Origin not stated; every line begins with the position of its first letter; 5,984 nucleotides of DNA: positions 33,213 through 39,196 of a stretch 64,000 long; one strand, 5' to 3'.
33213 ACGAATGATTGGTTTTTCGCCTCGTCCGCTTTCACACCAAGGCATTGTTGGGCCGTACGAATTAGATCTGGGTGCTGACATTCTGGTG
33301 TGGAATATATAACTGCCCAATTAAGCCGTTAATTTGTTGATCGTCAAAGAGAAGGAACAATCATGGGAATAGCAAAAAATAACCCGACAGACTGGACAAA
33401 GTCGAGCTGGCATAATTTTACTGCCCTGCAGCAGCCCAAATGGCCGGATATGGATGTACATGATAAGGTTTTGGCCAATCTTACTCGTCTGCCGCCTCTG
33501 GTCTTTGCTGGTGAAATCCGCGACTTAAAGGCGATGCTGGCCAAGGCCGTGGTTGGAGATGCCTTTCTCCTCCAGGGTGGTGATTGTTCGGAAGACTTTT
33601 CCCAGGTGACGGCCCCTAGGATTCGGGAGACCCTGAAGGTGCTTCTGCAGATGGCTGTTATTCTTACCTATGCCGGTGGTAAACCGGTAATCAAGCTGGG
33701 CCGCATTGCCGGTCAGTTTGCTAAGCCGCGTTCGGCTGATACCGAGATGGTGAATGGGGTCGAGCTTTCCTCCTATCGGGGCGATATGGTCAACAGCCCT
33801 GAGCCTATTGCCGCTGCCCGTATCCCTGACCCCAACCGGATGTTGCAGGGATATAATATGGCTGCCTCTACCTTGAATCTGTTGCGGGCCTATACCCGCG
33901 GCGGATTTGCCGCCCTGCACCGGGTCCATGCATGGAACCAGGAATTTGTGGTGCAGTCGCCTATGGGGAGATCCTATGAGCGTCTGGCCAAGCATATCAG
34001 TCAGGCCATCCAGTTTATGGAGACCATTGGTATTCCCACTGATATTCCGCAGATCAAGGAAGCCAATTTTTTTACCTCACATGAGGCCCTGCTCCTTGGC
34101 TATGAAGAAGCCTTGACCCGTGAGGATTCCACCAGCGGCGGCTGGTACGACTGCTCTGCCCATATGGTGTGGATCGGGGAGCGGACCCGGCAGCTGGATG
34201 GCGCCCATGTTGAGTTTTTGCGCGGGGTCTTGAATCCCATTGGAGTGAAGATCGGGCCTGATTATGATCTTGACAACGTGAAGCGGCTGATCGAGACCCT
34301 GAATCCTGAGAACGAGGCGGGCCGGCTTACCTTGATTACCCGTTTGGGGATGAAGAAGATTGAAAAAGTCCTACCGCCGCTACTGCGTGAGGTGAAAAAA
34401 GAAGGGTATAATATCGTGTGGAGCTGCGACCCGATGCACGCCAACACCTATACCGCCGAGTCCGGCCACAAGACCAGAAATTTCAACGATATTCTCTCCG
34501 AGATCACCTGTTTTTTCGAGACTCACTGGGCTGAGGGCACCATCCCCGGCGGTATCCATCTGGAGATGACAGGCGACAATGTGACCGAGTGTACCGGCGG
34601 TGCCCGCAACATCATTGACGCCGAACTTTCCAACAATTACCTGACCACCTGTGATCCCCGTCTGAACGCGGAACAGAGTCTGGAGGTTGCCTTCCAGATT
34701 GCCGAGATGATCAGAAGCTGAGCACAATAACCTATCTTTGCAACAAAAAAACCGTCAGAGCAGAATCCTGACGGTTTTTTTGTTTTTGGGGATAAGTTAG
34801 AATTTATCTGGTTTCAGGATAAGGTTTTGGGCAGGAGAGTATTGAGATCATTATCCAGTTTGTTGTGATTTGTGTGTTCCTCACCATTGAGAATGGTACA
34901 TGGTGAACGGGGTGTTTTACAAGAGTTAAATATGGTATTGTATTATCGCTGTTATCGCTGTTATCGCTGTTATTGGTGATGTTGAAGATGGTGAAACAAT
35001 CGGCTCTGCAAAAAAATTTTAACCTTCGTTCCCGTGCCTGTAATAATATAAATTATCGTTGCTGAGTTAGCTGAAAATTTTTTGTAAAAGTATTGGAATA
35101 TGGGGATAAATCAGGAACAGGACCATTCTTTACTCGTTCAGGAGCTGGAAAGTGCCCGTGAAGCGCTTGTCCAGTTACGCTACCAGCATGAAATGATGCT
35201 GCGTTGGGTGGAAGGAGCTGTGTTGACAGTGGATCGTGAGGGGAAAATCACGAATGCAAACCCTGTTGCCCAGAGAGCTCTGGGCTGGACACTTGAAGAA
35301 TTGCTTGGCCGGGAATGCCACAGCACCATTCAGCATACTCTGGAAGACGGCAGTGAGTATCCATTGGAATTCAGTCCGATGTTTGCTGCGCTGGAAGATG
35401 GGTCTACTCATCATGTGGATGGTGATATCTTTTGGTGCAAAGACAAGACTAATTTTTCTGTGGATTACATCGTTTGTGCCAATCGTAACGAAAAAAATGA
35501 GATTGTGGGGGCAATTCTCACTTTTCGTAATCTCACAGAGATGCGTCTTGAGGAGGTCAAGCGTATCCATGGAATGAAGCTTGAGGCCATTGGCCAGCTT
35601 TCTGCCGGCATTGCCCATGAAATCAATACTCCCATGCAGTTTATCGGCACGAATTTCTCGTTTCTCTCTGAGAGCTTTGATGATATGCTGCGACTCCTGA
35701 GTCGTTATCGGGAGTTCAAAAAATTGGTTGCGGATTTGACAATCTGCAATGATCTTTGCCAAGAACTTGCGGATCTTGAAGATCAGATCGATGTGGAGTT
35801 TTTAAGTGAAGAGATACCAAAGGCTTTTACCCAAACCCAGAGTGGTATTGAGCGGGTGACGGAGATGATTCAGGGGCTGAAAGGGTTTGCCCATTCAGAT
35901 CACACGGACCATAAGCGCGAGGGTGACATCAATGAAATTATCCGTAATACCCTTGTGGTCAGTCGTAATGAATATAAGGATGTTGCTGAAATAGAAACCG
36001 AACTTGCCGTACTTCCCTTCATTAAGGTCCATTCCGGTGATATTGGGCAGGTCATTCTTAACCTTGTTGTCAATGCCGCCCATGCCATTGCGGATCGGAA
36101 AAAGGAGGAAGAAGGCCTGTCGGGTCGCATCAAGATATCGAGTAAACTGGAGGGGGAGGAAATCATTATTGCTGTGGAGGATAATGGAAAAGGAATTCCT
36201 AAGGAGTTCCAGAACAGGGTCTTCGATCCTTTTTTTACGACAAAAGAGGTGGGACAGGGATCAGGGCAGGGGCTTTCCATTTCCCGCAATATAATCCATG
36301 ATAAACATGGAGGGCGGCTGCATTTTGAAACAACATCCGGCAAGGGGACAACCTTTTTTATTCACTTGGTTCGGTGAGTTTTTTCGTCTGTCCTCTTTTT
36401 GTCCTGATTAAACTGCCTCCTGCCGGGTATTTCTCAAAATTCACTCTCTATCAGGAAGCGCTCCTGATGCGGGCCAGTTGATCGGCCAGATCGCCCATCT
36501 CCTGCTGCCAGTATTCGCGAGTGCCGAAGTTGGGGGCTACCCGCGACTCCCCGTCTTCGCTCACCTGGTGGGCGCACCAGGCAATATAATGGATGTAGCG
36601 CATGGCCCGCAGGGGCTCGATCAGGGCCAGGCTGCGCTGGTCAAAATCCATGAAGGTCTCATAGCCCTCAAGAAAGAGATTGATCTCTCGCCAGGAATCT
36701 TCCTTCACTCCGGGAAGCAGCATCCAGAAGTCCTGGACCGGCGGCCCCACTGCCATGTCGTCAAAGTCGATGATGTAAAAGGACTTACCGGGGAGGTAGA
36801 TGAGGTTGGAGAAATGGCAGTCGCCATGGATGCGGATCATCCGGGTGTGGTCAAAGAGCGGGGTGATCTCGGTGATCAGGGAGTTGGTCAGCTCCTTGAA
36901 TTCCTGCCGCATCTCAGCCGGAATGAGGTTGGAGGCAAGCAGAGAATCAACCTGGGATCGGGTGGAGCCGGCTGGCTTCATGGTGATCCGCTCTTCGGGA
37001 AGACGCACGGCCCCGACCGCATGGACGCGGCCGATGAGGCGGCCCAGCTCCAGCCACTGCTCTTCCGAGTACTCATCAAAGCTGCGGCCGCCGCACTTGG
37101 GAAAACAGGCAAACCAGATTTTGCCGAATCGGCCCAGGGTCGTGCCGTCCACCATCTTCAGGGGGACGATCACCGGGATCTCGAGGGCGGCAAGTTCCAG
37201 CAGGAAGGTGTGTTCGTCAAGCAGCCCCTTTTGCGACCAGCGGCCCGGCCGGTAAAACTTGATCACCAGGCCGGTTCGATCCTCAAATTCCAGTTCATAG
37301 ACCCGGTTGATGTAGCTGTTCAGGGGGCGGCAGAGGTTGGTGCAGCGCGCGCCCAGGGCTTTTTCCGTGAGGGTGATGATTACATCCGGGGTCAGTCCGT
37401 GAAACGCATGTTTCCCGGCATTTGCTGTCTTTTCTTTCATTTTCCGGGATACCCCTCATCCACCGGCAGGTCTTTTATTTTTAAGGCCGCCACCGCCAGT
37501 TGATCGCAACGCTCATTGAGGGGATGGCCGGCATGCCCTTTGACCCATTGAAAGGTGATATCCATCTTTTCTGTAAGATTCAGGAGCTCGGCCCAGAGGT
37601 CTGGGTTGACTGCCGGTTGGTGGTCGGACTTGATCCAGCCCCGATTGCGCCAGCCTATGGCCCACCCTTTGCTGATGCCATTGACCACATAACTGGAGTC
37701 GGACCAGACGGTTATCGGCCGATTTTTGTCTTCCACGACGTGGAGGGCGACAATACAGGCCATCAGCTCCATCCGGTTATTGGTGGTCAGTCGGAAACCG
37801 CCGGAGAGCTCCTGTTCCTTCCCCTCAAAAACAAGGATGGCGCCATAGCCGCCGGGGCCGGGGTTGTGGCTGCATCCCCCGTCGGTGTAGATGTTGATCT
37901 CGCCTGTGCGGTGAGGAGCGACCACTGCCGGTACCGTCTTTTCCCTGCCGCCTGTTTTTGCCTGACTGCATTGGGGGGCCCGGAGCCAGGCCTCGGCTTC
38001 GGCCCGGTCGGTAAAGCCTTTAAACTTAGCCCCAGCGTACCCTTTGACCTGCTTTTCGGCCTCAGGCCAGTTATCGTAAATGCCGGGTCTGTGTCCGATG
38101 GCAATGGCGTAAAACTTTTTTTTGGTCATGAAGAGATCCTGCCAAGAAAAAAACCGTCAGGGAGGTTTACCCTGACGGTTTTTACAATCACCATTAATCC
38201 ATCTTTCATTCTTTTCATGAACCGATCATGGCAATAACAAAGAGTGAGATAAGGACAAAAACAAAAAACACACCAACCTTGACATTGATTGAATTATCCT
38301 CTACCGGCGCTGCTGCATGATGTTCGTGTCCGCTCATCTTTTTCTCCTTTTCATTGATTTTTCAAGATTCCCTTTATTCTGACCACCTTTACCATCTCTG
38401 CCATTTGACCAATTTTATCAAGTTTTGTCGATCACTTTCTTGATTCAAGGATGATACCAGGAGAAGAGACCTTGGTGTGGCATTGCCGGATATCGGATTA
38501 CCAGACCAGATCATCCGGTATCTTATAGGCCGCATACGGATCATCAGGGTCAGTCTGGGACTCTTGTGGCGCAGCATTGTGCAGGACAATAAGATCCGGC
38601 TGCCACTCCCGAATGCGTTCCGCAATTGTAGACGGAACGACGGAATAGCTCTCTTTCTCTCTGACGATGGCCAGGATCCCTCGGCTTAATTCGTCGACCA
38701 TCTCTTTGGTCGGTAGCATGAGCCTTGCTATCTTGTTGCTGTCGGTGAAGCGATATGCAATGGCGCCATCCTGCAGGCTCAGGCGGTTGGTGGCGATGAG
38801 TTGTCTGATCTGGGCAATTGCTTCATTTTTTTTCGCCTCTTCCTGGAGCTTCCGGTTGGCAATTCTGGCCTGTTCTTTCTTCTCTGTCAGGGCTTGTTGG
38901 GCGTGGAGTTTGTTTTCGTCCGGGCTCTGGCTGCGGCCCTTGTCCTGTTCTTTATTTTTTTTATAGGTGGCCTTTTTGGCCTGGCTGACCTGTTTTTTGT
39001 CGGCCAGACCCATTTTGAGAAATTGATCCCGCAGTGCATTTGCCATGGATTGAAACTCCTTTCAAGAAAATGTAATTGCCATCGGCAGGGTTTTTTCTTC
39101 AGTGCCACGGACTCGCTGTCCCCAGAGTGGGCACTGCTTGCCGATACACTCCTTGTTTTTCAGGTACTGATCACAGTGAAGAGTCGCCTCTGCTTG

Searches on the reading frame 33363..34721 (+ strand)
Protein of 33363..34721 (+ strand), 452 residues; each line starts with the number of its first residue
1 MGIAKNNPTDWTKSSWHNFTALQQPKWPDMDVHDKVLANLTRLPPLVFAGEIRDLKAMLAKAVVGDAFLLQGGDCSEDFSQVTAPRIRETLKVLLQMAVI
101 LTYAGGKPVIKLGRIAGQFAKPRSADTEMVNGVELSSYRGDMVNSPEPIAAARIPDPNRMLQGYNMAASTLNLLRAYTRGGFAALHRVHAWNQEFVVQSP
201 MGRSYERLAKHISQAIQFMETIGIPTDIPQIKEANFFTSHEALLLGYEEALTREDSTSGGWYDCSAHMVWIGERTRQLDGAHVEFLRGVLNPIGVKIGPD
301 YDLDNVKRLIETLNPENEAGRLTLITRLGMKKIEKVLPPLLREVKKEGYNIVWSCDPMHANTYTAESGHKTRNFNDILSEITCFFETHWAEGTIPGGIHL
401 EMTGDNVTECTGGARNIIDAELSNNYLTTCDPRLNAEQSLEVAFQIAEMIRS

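Call 13: search_protein_families(library=pfam, proteins=[window:33363-34721:+], max_evalue=0.001)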
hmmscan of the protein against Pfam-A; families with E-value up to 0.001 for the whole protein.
window:33363-34721:+ (452 aa): 1 family
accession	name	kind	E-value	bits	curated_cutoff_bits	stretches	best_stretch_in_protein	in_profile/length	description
PF01474.22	DAHP_synth_2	-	2.4e-203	675.9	27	1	11-447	1-438/438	Class-II DAHP synthetase family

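Call 59: find_homologous_proteins(query=window:33363-34721:+, max_evalue=1e-100)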
Query window:33363-34721:+ (452 aa): 7998 proteins with E <= 1e-100 among 8000 candidates; the best 120 are listed.
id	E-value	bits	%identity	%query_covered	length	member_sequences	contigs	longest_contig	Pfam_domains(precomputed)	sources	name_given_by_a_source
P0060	2.2e-290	981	93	100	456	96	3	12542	PF01474.23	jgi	-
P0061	1.2e-272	922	88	100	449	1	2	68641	PF01474.23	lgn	-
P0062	3.1e-270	914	87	100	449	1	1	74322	PF01474.23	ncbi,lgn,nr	ncbi:MAG: 3-deoxy-7-phosphoheptulonate synthase class II [Desulfocapsa sp.]|nr:3-deoxy-7-phosphohept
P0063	6.3e-270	913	88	98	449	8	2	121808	PF01474.23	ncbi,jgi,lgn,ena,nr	ncbi:MAG: 3-deoxy-7-phosphoheptulonate synthase class II [Proteobacteria bacterium]|nr:3-deoxy-7-pho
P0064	7.0e-269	910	87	100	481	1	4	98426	PF01474.23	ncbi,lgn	-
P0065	2.1e-268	908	87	100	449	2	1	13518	PF01474.23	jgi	-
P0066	4.8e-267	904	86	100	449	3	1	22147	PF01474.23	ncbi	ncbi:MAG: 3-deoxy-7-phosphoheptulonate synthase class II [Thermodesulfobacteriota bacterium]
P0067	5.2e-267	904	87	100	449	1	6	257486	PF01474.23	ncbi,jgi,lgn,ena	jgi:3-deoxy-7-phosphoheptulonate synthase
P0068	9.6e-266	900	86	99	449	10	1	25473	PF01474.23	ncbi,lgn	-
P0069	1.7e-265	899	86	100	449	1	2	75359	PF01474.23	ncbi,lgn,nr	ncbi:MAG: 3-deoxy-7-phosphoheptulonate synthase class II [Thermodesulfobacteriota bacterium]|nr:3-de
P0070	7.6e-265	897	86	100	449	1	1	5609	PF01474.23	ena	-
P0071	3.9e-264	894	86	100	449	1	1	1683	PF01474.23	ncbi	-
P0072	4.5e-264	894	86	98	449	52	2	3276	PF01474.23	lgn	-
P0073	5.0e-264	894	86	100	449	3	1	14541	PF01474.23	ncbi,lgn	-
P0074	1.2e-263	893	85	100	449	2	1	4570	PF01474.23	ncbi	-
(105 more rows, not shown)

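Call 60: find_encoding_contigs(protein=P0060, flank=10000, max_places=3)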
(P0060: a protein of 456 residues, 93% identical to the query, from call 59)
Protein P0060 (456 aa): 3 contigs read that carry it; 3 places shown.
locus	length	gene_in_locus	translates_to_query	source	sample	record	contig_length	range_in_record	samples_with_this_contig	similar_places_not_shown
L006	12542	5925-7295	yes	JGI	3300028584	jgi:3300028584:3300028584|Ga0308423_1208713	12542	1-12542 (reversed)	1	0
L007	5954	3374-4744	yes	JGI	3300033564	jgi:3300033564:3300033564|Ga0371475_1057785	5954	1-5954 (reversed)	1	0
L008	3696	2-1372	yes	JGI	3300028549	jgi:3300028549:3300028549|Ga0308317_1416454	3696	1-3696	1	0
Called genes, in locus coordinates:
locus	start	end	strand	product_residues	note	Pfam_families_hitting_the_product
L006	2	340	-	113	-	?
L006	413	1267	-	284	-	PF00582:Usp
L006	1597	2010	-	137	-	-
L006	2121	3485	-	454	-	PF01384:PHO4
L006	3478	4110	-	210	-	PF01865:PhoU_div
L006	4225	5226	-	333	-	-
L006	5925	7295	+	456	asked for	PF01474:DAHP_synth_2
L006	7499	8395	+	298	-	PF12974:Phosphonate-bd, PF09084:NMT1 (weak)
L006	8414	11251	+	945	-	PF17203:sCache_3_2, PF00672:HAMP, PF01590:GAF (weak), PF13185:GAF_2, PF08448:PAS_4 (weak), PF13426:PAS_9 (weak), PF02518:HATPase_c, PF00072:Response_reg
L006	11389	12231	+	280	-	PF14358:DUF4405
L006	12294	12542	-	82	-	?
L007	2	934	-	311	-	?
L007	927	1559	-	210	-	PF01865:PhoU_div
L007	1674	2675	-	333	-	-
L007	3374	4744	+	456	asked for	PF01474:DAHP_synth_2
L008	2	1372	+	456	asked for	PF01474:DAHP_synth_2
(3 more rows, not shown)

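Call 61: find_encoding_contigs(protein=P0061, flank=10000, max_places=2)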
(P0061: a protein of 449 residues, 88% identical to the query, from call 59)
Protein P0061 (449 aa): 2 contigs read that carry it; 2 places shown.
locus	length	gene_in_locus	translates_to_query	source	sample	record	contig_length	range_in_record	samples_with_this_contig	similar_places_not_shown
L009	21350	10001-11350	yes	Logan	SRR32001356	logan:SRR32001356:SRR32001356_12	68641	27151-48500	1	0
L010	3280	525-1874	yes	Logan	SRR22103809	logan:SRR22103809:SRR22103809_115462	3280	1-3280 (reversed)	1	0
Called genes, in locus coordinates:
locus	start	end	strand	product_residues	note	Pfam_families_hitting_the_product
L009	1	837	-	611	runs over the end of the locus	PF00989:PAS (faint), PF08448:PAS_4, PF13426:PAS_9 (weak), PF02518:HATPase_c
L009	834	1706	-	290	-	PF12974:Phosphonate-bd, PF09084:NMT1 (weak)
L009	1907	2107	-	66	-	-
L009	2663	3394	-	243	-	PF20260:PUA_4, PF04452:Methyltrans_RNA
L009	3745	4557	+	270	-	PF03958:Secretin_N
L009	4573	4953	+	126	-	PF07238:PilZ (weak)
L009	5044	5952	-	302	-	PF06325:PrmA, PF01135:PCMT (weak), PF05175:MTS, PF10294:Methyltransf_16 (faint), PF02475:TRM5-TYW2_MTfase (weak), PF08242:Methyltransf_12 (weak), PF13649:Methyltransf_25, PF13847:Methyltransf_31, +1 more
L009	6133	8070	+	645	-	PF00111:Fer2, PF17650:RACo_linker, PF17651:Raco_middle, PF14574:RACo_C_ter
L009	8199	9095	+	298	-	PF00809:Pterin_bind, PF03599:CdhD (weak)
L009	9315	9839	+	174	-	PF13588:HSDR_N_2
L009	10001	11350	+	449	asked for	PF01474:DAHP_synth_2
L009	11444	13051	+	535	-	PF20142:Scaffold, PF01471:PG_binding_1, PF03734:YkuD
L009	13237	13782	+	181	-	PF05951:Peptidase_M15_2, PF08291:Peptidase_M15_3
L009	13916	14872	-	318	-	PF03976:PPK2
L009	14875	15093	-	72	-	-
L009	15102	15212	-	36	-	-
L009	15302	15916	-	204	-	PF00625:Guanylate_kin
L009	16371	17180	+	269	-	PF01740:STAS, PF13466:STAS_2, PF07238:PilZ (weak)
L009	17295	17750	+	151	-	PF13581:HATPase_c_2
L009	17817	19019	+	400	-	PF00072:Response_reg, PF07228:SpoIIE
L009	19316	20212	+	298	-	PF03547:Mem_trans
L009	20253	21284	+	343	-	PF01212:Beta_elim_lyase, PF01041:DegT_DnrJ_EryC1 (faint)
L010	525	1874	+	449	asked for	PF01474:DAHP_synth_2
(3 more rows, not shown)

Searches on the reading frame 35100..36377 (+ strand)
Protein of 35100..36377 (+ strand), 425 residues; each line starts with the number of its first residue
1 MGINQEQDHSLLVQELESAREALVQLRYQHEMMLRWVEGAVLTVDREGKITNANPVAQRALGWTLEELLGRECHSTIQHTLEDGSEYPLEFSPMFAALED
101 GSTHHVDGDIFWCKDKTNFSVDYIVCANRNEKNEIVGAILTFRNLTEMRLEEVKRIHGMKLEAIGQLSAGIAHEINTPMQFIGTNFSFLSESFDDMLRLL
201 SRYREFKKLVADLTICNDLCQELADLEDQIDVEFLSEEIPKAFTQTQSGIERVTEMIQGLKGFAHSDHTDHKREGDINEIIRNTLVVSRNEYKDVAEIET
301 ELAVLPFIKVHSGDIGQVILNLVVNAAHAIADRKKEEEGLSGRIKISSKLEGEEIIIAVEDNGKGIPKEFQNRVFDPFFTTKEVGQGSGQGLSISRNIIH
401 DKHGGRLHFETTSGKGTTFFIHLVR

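Call 13: search_protein_families(library=pfam, proteins=[window:35100-36377:+], max_evalue=0.001)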
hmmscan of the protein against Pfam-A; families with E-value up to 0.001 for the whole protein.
window:35100-36377:+ (425 aa): 5 families
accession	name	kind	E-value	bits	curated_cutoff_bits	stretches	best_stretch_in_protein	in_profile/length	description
PF02518.31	HATPase_c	-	2.9e-23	82.9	26.4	1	314-423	5-107/111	Histidine kinase-, DNA gyrase B-, and HSP90-like ATPase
PF13426.13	PAS_9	-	3.9e-09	37.2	27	1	40-147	3-103/103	PAS domain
PF00989.32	PAS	-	2.8e-08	34.2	22.6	1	39-143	12-111/113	PAS fold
PF08448.16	PAS_4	-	2.3e-05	25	23.1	1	40-147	7-107/110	PAS fold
PF00512.31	HisKA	-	6.3e-05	23.4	26.9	1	165-206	3-40/66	His Kinase A (phospho-acceptor) domain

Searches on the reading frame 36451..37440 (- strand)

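Call 13: search_protein_families(library=pfam, proteins=[window:36451-37440:-], max_evalue=0.001)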
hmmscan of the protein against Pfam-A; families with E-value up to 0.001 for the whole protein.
window:36451-37440:- (329 aa): 2 families
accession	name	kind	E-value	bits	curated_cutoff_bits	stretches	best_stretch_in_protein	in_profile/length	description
PF01636.29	APH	-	5.1e-29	102.2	23.2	1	38-268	3-233/239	Phosphotransferase enzyme family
PF02958.26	EcKL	-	0.00098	19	22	0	179-247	190-266/294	Ecdysteroid kinase-like family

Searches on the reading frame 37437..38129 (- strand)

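Call 13: search_protein_families(library=pfam, proteins=[window:37437-38129:-], max_evalue=0.001)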
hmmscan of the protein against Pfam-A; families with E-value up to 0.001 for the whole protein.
window:37437-38129:- (230 aa): 2 families
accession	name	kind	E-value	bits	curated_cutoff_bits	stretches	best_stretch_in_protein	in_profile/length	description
PF00075.30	RNase_H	-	8.8e-40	136.6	25.8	1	77-216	3-140/141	RNase H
PF01693.22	Cauli_VI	-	6.9e-20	71.5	21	1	5-48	1-44/44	Ribonuclease H1 N-terminal domain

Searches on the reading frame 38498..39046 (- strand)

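Call 57: search_protein_families(library=pfam, proteins=[window:38498-39046:-], max_evalue=0.00001)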
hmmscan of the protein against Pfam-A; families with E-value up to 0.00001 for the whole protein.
window:38498-39046:- (182 aa): 1 family
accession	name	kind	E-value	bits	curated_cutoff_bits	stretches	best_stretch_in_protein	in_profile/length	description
PF09831.14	DUF2058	-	5.5e-50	170.4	25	1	4-182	1-174/174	Uncharacterized protein conserved in bacteria (DUF2058)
